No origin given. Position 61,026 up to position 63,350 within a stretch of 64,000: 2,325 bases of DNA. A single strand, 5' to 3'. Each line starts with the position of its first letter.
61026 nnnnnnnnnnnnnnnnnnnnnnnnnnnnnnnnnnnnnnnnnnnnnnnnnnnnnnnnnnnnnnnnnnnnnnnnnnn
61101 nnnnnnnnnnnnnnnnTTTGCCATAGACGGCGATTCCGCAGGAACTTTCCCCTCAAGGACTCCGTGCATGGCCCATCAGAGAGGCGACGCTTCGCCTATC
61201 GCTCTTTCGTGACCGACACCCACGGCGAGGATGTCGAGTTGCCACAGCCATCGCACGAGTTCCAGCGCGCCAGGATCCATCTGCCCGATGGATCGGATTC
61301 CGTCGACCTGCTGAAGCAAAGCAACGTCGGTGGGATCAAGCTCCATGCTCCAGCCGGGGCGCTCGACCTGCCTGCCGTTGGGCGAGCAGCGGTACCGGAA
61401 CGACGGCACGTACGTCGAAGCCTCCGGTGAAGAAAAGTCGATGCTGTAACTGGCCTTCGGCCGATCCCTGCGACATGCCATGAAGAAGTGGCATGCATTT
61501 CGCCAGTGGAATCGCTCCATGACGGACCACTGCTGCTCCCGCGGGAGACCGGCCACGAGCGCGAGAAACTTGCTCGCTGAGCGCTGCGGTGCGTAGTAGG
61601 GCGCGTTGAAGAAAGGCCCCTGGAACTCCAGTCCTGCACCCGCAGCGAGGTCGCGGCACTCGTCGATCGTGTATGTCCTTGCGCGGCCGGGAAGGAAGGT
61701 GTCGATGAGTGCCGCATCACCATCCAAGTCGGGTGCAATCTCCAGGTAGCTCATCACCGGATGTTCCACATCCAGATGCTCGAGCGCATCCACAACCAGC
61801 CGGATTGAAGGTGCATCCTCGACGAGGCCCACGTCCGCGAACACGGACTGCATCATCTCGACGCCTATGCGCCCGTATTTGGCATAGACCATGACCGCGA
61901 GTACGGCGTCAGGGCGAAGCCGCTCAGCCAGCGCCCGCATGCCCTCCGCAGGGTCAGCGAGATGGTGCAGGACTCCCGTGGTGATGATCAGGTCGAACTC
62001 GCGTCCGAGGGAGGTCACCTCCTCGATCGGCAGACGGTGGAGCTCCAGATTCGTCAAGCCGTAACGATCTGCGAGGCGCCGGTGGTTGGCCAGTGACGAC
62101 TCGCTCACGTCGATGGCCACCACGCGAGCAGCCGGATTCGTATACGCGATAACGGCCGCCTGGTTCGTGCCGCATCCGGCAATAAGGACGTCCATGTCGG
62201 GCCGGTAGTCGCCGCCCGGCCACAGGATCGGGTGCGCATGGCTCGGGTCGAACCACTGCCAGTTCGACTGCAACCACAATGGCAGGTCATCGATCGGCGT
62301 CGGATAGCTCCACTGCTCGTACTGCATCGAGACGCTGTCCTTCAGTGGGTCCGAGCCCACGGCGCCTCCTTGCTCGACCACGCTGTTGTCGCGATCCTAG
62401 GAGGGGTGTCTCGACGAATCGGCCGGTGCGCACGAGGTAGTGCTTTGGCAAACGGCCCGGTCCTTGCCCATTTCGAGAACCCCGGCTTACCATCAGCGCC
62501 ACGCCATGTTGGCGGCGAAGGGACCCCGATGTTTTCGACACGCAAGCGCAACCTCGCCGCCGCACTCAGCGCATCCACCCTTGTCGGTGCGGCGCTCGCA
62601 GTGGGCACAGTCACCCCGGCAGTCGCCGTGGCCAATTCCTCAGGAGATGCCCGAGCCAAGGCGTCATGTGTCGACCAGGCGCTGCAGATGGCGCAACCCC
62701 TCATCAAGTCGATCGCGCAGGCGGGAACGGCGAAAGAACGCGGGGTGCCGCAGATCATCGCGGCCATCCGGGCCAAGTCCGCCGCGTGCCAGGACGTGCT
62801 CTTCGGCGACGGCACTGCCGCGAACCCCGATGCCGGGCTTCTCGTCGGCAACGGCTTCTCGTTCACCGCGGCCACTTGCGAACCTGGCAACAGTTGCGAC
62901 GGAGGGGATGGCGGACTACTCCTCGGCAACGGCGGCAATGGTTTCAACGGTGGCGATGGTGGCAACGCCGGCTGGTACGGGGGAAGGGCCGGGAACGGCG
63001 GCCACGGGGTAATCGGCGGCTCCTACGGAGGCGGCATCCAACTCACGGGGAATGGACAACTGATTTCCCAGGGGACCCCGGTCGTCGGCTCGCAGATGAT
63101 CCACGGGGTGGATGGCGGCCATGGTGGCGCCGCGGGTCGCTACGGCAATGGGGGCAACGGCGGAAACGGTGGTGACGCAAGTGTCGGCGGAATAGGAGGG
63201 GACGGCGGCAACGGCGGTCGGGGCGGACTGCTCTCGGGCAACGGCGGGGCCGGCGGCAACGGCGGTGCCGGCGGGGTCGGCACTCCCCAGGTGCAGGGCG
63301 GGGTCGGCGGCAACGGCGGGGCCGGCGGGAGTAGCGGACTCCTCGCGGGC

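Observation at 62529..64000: PGRS-like Gly/Asn-rich repeat protein with a Sec signal peptide, invisible in the ORF track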

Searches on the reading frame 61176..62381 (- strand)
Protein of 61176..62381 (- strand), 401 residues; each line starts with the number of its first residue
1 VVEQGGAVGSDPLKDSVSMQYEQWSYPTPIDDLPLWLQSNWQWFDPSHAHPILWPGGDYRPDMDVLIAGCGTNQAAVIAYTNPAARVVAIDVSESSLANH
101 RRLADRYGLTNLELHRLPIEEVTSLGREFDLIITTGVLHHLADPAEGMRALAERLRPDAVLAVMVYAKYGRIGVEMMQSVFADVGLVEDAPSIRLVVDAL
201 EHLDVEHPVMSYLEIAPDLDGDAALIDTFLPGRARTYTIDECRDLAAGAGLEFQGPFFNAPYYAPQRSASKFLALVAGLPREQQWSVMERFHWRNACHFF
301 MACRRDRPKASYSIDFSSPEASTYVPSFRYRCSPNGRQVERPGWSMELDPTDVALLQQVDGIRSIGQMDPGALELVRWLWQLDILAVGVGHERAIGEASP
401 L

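Call 5: search_protein_families(library=pfam, proteins=[window:61176-62381:-], max_evalue=0.1)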
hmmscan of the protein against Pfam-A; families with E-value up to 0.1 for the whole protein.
window:61176-62381:- (401 aa): 7 families
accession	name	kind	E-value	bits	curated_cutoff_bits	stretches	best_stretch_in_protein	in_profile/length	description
PF08242.18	Methyltransf_12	-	2.8e-14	54.1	30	1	68-161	3-98/98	Methyltransferase domain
PF13847.12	Methyltransf_31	-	4.2e-14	52.9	27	1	62-163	4-109/145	Methyltransferase domain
PF13649.12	Methyltransf_25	-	8e-12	46.1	27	1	65-158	1-96/97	Methyltransferase domain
PF08241.18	Methyltransf_11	-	2.3e-11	44.6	21.2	1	68-162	3-94/95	Methyltransferase domain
PF13489.12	Methyltransf_23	-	5.4e-10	39.7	27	1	61-170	22-123/164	Methyltransferase domain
PF08003.17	Methyltransf_9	-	0.00014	21.4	23.8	1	65-162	119-216/315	Protein of unknown function (DUF1698)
PF03848.20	TehB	-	0.013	15.4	20.4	1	65-142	34-109/193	Tellurite resistance protein TehB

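Call 63: search_protein_families(library=ncbifam, proteins=[window:61176-62381:-], max_evalue=0.01)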
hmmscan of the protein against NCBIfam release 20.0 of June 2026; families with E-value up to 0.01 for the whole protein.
window:61176-62381:- (401 aa): 17 families
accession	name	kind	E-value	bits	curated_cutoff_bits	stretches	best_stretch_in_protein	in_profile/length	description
TIGR04290.1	meth_Rta_06860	hypoth_equivalog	1.3e-09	37.8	300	1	65-160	53-147/226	TIGR04290 family methyltransferase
NF008264.0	PRK11036.1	equivalog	7e-09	35.5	366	1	62-177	45-161/261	tRNA uridine 5-oxyacetic acid(34) methyltransferase CmoM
NF043040.1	corrin_prot_MT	hypoth_equivalog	6.1e-08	32.4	180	1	60-164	39-148/216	corrinoid protein-associated methyltransferase CpaM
TIGR01983.1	UbiG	equivalog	1.4e-07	31.1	102.95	1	63-163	51-151/228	bifunctional 2-polyprenyl-6-hydroxyphenol methylase/3-demethylubiquinol 3-O-methyltransferase UbiG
TIGR00452.1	TIGR00452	equivalog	2.5e-07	29.8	275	1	65-161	121-217/316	tRNA 5-methoxyuridine(34)/uridine 5-oxyacetic acid(34) synthase CmoB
NF047649.1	MTase_UXPK_star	exception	2.1e-06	27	460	1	57-156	73-174/283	methyltransferase/UXPK-star double selenoprotein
TIGR02072.1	BioC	equivalog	5.9e-06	26.3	184.95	1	64-165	37-134/244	malonyl-ACP O-methyltransferase BioC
NF011650.0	PRK15068.1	equivalog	6.7e-06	25.2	209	1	68-161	129-223/324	tRNA 5-methoxyuridine(34)/uridine 5-oxyacetic acid(34) synthase CmoB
NF045667.1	MTase_DVU1556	equivalog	0.00015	21.3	155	1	60-163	21-119/213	DVU_1556 family methyltransferase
NF001785.0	PRK00517.2-2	equivalog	0.00017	20.8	188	1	62-133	146-216/282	50S ribosomal protein L11 methyltransferase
NF002463.0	PRK01683.1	equivalog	0.00027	20.6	297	1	68-180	38-145/258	trans-aconitate 2-methyltransferase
NF041536.1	ArsM_DUF2284_UU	exception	0.00073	18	575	1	64-163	79-180/459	arsenite methyltransferase/DUF2284 domain selenoprotein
NF041537.1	ArsM_AhpD_UU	exception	0.0011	17.8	510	1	62-161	77-178/345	arsenite methyltransferase/AhpD domain selenoprotein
NF004851.0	PRK06202.1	equivalog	0.0013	18.3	243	1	84-145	88-146/237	hypothetical protein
NF010703.0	PRK14103.1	equivalog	0.0016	18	320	1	65-178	33-139/256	trans-aconitate 2-methyltransferase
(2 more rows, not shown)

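Call 64: search_solved_structures(query=window:61176-62381:-, max_evalue=0.001)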
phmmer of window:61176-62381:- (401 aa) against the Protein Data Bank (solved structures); distinct sequences matched with E-value up to 0.001: 11.
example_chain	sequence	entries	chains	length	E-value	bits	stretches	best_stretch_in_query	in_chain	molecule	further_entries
8hkr_A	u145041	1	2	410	1.6e-132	445.5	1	10-368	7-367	Protein lysine methyltransferase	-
3mgg_A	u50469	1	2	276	6.1e-11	45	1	58-164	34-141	Methyltransferase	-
5f8c_A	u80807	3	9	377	6.7e-07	31.7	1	60-164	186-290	Methyltransferase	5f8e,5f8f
8joz_A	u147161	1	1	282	1.3e-05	27.5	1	63-179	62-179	tRNA 5-carboxymethoxyuridine methyltransferase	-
4htf_A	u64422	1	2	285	1.3e-05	27.5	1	63-179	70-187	S-adenosylmethionine-dependent methyltransferase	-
8rdl_A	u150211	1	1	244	1.7e-05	27.1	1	64-164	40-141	ToxA protein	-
6uv6_A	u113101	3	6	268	7e-05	25.1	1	62-173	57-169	D-glucose O-methyltransferase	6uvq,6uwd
3bus_A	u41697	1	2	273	0.00041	22.6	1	60-166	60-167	Methyltransferase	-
5jdz_A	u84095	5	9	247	0.00078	21.6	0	64-160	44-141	Methyl transferase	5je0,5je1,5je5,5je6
5je3_A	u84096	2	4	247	0.00078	21.6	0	64-160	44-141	Methyl transferase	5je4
5jdy_A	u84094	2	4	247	0.00078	21.6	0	64-160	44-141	Methyl transferase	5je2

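Call 67: search_solved_structures(query=window:61176-62381:-, max_evalue=1e-50, show_alignments=1)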
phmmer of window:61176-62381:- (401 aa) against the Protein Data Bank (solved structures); distinct sequences matched with E-value up to 1e-50: 1.
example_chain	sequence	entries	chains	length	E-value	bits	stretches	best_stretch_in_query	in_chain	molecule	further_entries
8hkr_A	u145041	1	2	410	1.6e-132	445.5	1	10-368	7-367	Protein lysine methyltransferase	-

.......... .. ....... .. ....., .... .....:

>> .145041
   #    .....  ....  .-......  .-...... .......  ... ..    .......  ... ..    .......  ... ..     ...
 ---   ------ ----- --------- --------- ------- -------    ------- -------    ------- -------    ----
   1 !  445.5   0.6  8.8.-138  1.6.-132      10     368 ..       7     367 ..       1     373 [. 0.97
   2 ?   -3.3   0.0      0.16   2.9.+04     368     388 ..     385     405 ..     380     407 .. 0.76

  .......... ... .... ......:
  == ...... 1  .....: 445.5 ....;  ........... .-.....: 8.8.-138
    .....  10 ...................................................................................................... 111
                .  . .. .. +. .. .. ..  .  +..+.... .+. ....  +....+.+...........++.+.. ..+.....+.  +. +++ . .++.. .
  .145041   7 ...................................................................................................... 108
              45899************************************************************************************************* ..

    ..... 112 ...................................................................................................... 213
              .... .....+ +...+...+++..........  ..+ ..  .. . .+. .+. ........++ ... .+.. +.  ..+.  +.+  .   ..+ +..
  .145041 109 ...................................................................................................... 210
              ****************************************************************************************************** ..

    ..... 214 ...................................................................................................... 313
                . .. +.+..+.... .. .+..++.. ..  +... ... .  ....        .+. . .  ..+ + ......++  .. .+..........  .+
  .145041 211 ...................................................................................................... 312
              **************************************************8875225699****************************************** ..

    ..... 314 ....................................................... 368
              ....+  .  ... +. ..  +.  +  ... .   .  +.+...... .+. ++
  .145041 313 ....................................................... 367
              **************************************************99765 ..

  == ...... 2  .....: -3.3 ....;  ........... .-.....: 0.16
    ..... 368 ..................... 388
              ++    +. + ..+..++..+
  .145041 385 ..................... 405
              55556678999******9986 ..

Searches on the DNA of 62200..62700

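Call 89: search_rna_families(source=window, start=62200, end=62700, threshold=evalue, max_evalue=1)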
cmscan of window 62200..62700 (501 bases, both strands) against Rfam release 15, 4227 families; matches with E-value up to 1: 1.
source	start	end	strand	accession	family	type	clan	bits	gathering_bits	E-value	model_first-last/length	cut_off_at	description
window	62492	62595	-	RF02571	Mcr7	Gene; sRNA;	-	12.3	380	0.98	1-351/351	no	mcr7 sRNA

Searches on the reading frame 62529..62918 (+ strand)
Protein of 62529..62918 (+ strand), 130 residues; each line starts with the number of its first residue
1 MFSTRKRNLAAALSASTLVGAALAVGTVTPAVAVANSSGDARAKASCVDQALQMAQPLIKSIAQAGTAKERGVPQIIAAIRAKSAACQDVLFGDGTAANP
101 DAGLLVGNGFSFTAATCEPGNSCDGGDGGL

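Call 18: search_protein_representatives(protein=window:62529-62918:+)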
Query: 130 residues. Proteins with E-value up to 0.001 (for the whole library): 114; up to 1e-10: 17; up to 1e-30: 0. The best 114 are listed.
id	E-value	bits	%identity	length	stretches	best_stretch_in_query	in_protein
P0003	2.1e-27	112.4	54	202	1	1-129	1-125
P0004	9.4e-23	97.4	48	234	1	10-129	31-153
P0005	3.7e-21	92.3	51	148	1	1-129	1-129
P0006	7.0e-21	91.4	52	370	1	40-129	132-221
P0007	1.3e-19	87.3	47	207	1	13-129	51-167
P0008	8.8e-17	78.2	62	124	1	1-93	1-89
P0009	9.0e-17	78.1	52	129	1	53-129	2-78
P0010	2.1e-14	70.5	45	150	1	24-128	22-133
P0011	2.8e-14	70.1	50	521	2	72-130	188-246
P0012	6.8e-14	68.9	48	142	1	12-128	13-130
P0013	8.5e-14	68.6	39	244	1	15-129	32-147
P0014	3.0e-13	66.8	45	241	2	41-129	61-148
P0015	3.5e-13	66.6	38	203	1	17-129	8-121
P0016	1.2e-12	64.8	47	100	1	1-97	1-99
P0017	5.2e-12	62.8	40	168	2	38-129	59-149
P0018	2.8e-11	60.4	41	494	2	13-130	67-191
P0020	7.3e-09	52.7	41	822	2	45-130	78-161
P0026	3.1e-07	47.4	37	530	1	17-130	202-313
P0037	3.5e-06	44.0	39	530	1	27-130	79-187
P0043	7.1e-06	43.0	62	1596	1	81-130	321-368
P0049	9.8e-06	42.6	38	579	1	22-129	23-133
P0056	2.0e-05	41.6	38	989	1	11-130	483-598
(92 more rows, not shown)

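Call 20: search_protein_families(library=ncbifam, proteins=[P0006, P0018, P0020, P0037, P0043, P0049, P0056], max_evalue=0.01)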
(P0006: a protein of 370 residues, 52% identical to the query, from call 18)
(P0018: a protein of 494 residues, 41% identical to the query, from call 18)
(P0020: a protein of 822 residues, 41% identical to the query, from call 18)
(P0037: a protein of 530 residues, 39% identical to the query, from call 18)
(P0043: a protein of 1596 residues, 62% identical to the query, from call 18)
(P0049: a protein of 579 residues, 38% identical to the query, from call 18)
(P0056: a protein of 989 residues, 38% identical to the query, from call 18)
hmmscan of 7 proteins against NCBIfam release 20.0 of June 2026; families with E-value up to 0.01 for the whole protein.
P0006 (370 aa): 0 families

P0018 (494 aa): 0 families

P0020 (822 aa): 0 families

P0037 (530 aa): 0 families

P0043 (1596 aa): 10 families
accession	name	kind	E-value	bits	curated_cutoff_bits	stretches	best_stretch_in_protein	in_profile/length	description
TIGR02276.1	beta_rpt_yvtn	repeat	2e-48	162.1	27.85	7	486-527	1-42/42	beta-propeller repeat protein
NF052340.1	hydrazine_beta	equivalog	1.4e-39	136.3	560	3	601-750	55-203/372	hydrazine synthase subunit beta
TIGR03866.1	PQQ_ABC_repeats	subfamily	9.7e-38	130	287.3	3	486-638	8-142/310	PQQ-dependent catabolism-associated beta-propeller protein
NF052280.1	7_blade_YncE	equivalog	6.2e-27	94.3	400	5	682-771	230-315/338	7-bladed beta-propeller protein YncE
NF048007.1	MmpL3Stblzr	equivalog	6e-25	88.2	600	3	587-688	234-328/366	MmpL3/TtfA transport complex stabilizer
NF052342.1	hydrazine_BC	exception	3.3e-21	75.2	1250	2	622-776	40-188/690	hydrazine synthase subunit beta-gamma fusion subunit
NF052460.1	L-NosZ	equivalog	2.7e-18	65.8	700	3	466-623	163-315/480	clade III lactonase-type nitrous-oxide reductase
TIGR03907.1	QH_beta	equivalog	7.5e-12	45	223.2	0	690-775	11-101/338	quinohemoprotein amine dehydrogenase subunit beta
NF038117.1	choice_anch_I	subfamily_domain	7.4e-11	41.6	300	1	487-618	9-147/458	choice-of-anchor I family protein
NF008258.1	PRK11028.1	equivalog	0.00019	20.6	370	0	466-637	70-245/330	6-phosphogluconolactonase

P0049 (579 aa): 9 families
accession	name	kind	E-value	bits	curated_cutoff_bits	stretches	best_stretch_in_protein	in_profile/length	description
TIGR03866.1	PQQ_ABC_repeats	subfamily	2e-22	79.7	287.3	2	434-560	12-138/310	PQQ-dependent catabolism-associated beta-propeller protein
TIGR02276.1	beta_rpt_yvtn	repeat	1.2e-21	76.4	27.85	2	430-470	1-41/42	beta-propeller repeat protein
NF052340.1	hydrazine_beta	equivalog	1.6e-20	73.5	560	2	399-518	53-176/372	hydrazine synthase subunit beta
NF052280.1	7_blade_YncE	equivalog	2.7e-14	52.7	400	1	396-521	187-316/338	7-bladed beta-propeller protein YncE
NF052342.1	hydrazine_BC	exception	3.7e-13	48.5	1250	2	467-559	85-180/690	hydrazine synthase subunit beta-gamma fusion subunit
NF052460.1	L-NosZ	equivalog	2.8e-12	45.9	700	1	350-559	65-270/480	clade III lactonase-type nitrous-oxide reductase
TIGR03907.1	QH_beta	equivalog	2e-06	27.2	223.2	1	438-522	6-99/338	quinohemoprotein amine dehydrogenase subunit beta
NF038015.2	AztD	exception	0.0022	16.8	400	0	346-469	231-352/356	zinc metallochaperone AztD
NF008258.1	PRK11028.1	equivalog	0.0085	15.2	370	0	255-324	20-88/330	6-phosphogluconolactonase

P0056 (989 aa): 16 families
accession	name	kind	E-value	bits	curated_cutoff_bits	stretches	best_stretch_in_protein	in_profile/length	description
NF047416.1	penta_HetL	equivalog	1.7e-88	295.7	260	4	160-328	48-214/218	heterocyst differentiation pentapeptide repeat protein HetL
NF052603.1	penta_Alr5209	equivalog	7.6e-60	200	125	7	142-222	15-95/113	Alr5209 family pentapeptide repeat protein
NF011743.0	PRK15196.1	equivalog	1.8e-58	198.1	354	4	274-446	151-312/350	type III secretion system effector PipB2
NF011744.0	PRK15197.1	equivalog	5e-49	167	274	5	111-225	154-270/291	SPI-2 type III secretion system effector PipB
NF033086.2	penta_rpt_Qnr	equivalog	5.2e-30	104.7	240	5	169-318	55-194/211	Qnr family pentapeptide repeat protein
NF000071.4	penta_rpt_QnrA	exception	1.1e-26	93.9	450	4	199-327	56-184/218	QnrA family quinolone resistance pentapeptide repeat protein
NF012152.0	penta_rpt_QnrC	exception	1.6e-24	87.2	500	3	235-385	52-197/221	QnrC family quinolone resistance pentapeptide repeat protein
NF000056.3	penta_rpt_QnrS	exception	1.7e-23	83.5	460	2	136-264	73-196/218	QnrS family quinolone resistance pentapeptide repeat protein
NF033375.2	penta_rpt_QnrE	exception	5e-23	82.2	480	3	160-244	114-198/214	QnrE family quinolone resistance pentapeptide repeat protein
NF000420.1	penta_rpt_QnrB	exception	7.7e-23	81.6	460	4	161-243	115-197/214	QnrB family quinolone resistance pentapeptide repeat protein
NF000349.1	mfpA_AE000516.2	equivalog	2.2e-22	79.8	360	6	208-317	55-164/183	pentapeptide repeat protein MfpA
NF000421.1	penta_rpt_QnrVC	exception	2e-21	76.9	460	3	116-318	11-200/218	QnrVC family quinolone resistance pentapeptide repeat protein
NF038182.1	penta_rpt_SmQnr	exception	5.2e-21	75.5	460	5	277-337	137-197/215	SmQnr family pentapeptide repeat protein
NF012151.0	penta_rpt_QnrAS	exception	1.3e-19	71.2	490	2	161-298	27-160/218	QnrAS family quinolone resistance pentapeptide repeat protein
NF000139.2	penta_rpt_QnrD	exception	8.3e-19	68.4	425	3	322-503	15-194/214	QnrD family quinolone resistance pentapeptide repeat protein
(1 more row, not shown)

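Call 21: search_protein_families(library=pfam, proteins=[P0006, P0018, P0020, P0037, P0043, P0049, P0056, P0026, P0011], max_evalue=0.01)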
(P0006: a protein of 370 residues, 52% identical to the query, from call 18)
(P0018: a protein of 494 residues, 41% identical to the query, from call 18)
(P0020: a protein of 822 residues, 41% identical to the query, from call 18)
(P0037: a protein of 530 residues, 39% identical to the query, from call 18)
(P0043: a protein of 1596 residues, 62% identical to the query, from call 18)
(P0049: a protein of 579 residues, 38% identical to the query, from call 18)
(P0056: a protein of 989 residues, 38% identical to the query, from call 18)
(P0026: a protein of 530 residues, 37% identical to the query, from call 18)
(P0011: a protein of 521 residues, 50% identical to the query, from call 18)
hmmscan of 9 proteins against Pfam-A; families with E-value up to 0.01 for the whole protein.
P0006 (370 aa): 1 family
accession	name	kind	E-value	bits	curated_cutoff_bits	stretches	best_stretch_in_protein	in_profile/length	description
PF21526.2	PGRS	-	9.4e-06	26.4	27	1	235-296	16-72/73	PGRS repeats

P0018 (494 aa): 1 family
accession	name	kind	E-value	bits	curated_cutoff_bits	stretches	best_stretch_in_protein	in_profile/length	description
PF19258.4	KxYKxGKxW_sig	-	0.0048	17.2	23.6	0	5-33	11-39/41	KxYKxGKxW signal peptide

P0020 (822 aa): 2 families
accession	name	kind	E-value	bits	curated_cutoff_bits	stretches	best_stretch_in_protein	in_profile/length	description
PF14021.12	TNT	-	1.5e-24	86.6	27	2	362-462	2-85/88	Tuberculosis necrotizing toxin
PF21526.2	PGRS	-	5.7e-09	36.7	27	3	205-255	14-64/73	PGRS repeats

P0037 (530 aa): 2 families
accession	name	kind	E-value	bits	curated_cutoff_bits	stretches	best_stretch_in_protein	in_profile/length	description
PF14021.12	TNT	-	1.1e-17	64.7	27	1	434-528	3-86/88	Tuberculosis necrotizing toxin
PF21526.2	PGRS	-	1.2e-05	26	27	1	163-234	1-70/73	PGRS repeats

P0043 (1596 aa): 10 families
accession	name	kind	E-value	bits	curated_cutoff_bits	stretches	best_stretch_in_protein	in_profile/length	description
PF25174.1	Beta-prop_THOC3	-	1.2e-11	44.6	305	2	483-629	53-189/272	THOC3 beta-propeller domain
PF10282.15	Lactonase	-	2.6e-11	43.8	21.7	1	505-642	21-164/344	Lactonase, 7-bladed beta-propeller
PF16819.11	DUF5074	-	5.3e-11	42.6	27.2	1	601-771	72-197/353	Domain of unknown function (DUF5074)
PF21783.3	YNCE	-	1.2e-08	35.1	27.1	1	459-538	52-131/339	YNCE-like beta-propeller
PF23414.1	Beta-prop_EML_2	-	2.1e-08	34.3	90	0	469-543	32-106/266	Echinoderm microtubule-associated protein second beta-propeller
PF23393.2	Beta-prop_WDR90_POC16_2nd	-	3.4e-08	33.5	60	1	659-786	28-159/291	WDR90/POC16, second beta-propeller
PF07676.18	PD40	-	4.2e-07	30.2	20.9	0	1166-1180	10-24/38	WD40-like Beta Propeller Repeat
PF00400.38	WD40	-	0.00072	20.5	27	0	523-542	16-35/39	WD domain, G-beta repeat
PF02239.22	Cytochrom_D1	-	0.004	16.2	25.5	0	501-585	17-95/368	Cytochrome D1 heme domain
PF24817.1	WD40_WDHD1_1st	-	0.0074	15.9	109.9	0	483-595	93-198/291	WDHD1 first WD40 domain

P0049 (579 aa): 8 families
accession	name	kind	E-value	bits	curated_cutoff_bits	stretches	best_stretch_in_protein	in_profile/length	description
PF25174.1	Beta-prop_THOC3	-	4.2e-10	39.5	305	1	400-569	68-236/272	THOC3 beta-propeller domain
PF10282.15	Lactonase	-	2.5e-06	27.4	21.7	1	417-493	240-322/344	Lactonase, 7-bladed beta-propeller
PF02239.22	Cytochrom_D1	-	1.3e-05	24.4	25.5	0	397-491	11-106/368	Cytochrome D1 heme domain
PF23414.1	Beta-prop_EML_2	-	3.2e-05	23.9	90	0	393-469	11-87/266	Echinoderm microtubule-associated protein second beta-propeller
PF21783.3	YNCE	-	4.7e-05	23.3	27.1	0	423-468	286-331/339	YNCE-like beta-propeller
PF04053.20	B-prop_COPA_B_2nd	-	5.2e-05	23.3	57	1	384-494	70-176/248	COPA/B second beta-propeller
PF24796.1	WDR55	-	0.0014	18.2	200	1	402-529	76-205/296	WDR55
PF12894.13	ANAPC4_WD40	-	0.0037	17.9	22.9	0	505-544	40-79/91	Anaphase-promoting complex subunit 4 WD40 domain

P0056 (989 aa): 4 families
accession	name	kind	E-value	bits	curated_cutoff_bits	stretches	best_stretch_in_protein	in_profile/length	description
PF00805.28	Pentapeptide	-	6e-101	329.8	20.2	14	401-440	1-40/40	Pentapeptide repeats (8 copies)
PF13599.13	Pentapeptide_4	-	4.3e-29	100.8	38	5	257-326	8-77/78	Pentapeptide repeat region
PF13576.12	Pentapeptide_3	-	5.7e-27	94.1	27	1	399-428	2-33/48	Pentapeptide repeats (9 copies)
PF21526.2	PGRS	-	7.1e-05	23.5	27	1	584-640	9-71/73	PGRS repeats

P0026 (530 aa): 0 families

P0011 (521 aa): 0 families

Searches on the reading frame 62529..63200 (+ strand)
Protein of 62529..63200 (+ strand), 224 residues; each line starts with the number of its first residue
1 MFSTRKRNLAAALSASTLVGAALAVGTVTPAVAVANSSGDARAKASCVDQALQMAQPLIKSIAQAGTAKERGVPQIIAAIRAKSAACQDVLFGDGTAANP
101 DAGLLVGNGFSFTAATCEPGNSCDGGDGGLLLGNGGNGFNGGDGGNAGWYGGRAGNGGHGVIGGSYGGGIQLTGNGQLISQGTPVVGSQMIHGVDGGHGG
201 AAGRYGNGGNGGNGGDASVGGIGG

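Call 60: search_dna_similar(query=window:62529-63200:+, collection=phages, mode=protein, max_evalue=0.001, max_rows=15)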
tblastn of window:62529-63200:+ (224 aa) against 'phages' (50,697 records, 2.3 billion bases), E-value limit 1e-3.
No match.
